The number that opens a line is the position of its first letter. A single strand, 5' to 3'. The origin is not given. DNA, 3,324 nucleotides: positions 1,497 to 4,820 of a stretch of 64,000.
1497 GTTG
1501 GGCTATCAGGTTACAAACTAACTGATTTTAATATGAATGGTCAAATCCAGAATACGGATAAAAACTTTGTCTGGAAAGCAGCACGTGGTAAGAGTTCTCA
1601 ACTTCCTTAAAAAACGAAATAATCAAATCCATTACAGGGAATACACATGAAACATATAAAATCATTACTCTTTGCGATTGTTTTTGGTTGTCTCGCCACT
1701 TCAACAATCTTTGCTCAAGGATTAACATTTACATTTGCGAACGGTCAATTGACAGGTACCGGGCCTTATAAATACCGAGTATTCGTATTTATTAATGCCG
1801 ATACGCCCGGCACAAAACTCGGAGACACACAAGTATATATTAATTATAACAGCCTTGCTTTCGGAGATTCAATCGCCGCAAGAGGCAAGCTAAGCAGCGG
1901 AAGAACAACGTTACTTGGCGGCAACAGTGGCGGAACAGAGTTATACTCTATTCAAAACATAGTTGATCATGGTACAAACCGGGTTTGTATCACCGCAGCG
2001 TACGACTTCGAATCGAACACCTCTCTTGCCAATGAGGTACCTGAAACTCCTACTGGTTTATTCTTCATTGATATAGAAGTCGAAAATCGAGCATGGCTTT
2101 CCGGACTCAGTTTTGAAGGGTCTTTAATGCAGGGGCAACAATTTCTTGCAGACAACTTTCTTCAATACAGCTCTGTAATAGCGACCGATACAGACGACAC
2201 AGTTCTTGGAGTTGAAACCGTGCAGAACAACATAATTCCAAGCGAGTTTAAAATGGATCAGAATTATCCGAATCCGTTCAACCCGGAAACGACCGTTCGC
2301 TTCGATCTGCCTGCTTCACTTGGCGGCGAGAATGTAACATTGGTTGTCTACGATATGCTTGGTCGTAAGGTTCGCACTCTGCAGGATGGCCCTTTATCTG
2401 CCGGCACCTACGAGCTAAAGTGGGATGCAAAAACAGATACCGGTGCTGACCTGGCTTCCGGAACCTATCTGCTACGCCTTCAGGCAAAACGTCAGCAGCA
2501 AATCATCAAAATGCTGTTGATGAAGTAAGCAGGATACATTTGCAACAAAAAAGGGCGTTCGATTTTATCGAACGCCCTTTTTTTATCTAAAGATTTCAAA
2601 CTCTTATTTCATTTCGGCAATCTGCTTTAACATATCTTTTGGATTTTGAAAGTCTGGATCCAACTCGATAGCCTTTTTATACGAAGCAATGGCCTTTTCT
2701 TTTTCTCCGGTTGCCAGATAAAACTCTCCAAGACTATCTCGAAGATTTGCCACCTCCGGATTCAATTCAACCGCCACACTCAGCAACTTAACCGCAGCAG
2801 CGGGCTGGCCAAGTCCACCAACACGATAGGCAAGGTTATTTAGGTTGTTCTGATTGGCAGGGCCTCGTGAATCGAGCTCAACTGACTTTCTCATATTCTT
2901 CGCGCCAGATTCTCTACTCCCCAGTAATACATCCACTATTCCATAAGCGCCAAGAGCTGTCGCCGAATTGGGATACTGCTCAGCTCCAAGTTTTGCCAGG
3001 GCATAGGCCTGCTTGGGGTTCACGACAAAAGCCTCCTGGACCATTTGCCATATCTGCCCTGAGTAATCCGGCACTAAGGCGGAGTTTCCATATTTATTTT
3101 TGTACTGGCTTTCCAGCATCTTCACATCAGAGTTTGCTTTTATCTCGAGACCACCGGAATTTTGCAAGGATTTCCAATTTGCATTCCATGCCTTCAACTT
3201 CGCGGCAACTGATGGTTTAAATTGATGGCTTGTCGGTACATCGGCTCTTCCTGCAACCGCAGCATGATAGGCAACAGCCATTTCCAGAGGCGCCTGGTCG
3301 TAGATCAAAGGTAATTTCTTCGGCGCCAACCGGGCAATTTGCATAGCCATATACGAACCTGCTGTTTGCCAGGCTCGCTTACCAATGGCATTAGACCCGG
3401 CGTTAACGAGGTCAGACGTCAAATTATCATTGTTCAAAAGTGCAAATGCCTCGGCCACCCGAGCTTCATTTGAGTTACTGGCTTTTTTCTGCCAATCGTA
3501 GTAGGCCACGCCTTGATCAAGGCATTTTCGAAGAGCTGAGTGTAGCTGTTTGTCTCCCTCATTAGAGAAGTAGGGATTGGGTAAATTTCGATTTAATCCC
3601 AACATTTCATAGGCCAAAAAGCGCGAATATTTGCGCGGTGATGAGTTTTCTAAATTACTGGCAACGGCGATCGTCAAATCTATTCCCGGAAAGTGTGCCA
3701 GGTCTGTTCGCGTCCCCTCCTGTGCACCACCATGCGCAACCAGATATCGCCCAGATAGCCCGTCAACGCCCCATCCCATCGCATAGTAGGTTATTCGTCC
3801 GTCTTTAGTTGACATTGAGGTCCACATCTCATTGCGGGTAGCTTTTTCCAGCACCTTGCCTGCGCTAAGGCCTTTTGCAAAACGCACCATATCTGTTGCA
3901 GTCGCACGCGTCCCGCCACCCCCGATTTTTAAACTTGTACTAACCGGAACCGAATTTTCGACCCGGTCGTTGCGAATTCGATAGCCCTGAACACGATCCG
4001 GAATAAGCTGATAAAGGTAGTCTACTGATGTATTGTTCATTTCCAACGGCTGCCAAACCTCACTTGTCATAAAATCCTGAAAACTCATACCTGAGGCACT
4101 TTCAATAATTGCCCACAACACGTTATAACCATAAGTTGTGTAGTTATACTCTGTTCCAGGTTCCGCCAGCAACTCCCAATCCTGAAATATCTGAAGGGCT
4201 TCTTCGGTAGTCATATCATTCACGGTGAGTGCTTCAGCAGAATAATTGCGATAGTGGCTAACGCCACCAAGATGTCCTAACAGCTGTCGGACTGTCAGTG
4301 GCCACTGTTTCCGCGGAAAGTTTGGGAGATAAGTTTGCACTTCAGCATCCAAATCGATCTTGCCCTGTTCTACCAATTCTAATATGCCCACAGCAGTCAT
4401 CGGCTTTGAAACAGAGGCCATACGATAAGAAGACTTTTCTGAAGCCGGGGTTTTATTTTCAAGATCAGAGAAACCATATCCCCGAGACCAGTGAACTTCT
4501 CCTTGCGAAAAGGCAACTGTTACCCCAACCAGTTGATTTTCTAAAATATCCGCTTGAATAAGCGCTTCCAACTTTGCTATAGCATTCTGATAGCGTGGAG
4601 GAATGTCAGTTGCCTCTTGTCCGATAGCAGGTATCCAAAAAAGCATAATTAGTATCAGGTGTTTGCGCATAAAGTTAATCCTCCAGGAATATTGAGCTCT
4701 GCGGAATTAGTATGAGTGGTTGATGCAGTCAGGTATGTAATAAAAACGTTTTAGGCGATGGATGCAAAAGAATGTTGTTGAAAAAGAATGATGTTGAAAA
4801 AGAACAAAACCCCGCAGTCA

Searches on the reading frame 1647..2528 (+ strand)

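Call 63: search_protein_families(library=pfam, proteins=[window:1647-2528:+], max_evalue=0.0001)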
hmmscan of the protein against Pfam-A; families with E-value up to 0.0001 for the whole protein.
window:1647-2528:+ (293 aa): 2 families
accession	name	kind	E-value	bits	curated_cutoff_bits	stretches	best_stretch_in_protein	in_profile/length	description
PF13860.13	FlgD_ig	-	3.7e-12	46.5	27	1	218-283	13-78/79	FlgD Ig-like domain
PF18962.6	Por_Secre_tail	-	4e-07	30.7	27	1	207-288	2-72/75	Secretion system C-terminal sorting domain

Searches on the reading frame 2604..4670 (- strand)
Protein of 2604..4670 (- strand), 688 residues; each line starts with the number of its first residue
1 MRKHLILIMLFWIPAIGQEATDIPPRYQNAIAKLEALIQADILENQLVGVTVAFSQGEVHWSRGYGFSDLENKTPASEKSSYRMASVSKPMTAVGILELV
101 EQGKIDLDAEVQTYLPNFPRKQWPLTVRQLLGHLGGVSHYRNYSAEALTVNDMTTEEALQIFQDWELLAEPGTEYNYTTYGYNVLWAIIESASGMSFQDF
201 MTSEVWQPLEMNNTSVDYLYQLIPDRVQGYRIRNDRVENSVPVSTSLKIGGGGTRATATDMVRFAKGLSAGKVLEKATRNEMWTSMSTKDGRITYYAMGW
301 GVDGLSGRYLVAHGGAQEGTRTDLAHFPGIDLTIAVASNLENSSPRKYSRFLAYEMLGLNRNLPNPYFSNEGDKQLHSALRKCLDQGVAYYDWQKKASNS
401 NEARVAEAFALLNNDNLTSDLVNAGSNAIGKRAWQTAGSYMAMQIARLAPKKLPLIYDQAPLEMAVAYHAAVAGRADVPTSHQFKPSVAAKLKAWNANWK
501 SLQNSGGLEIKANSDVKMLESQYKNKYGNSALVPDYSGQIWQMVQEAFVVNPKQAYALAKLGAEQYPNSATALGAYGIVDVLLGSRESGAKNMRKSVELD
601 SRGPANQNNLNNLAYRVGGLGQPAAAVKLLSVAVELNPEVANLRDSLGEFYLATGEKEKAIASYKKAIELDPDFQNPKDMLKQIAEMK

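Call 63: search_protein_families(library=pfam, proteins=[window:2604-4670:-], max_evalue=0.0001)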
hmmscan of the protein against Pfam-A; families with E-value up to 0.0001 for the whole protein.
window:2604-4670:- (688 aa): 10 families
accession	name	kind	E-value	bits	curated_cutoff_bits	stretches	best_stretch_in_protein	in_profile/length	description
PF00144.29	Beta-lactamase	-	1.2e-60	205.9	27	1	36-345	3-315/329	Beta-lactamase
PF13181.12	TPR_8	-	5e-08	32.9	25.7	1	646-673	6-33/34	Tetratricopeptide repeat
PF07719.23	TPR_2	-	2.3e-07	30.8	27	1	647-673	7-33/34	Tetratricopeptide repeat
PF00515.34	TPR_1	-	2.8e-07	30.5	27.8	1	647-674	7-34/34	Tetratricopeptide repeat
PF13428.12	TPR_14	-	5e-07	30.2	23.5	0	642-673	2-33/44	Tetratricopeptide repeat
PF13354.11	Beta-lactamase2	-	5.9e-06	26.2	22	0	78-112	17-51/214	Beta-lactamase enzyme family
PF13432.12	TPR_16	-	7.9e-06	26.7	32.7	1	617-673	7-63/65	Tetratricopeptide repeat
PF13414.12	TPR_11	-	9.5e-06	25.6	26.8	1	651-674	4-27/42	TPR repeat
PF14559.12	TPR_19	-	2.5e-05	24.9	25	1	621-678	5-62/68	Tetratricopeptide repeat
PF13424.12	TPR_12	-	6.9e-05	23.4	30.1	0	637-671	41-75/77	Tetratricopeptide repeat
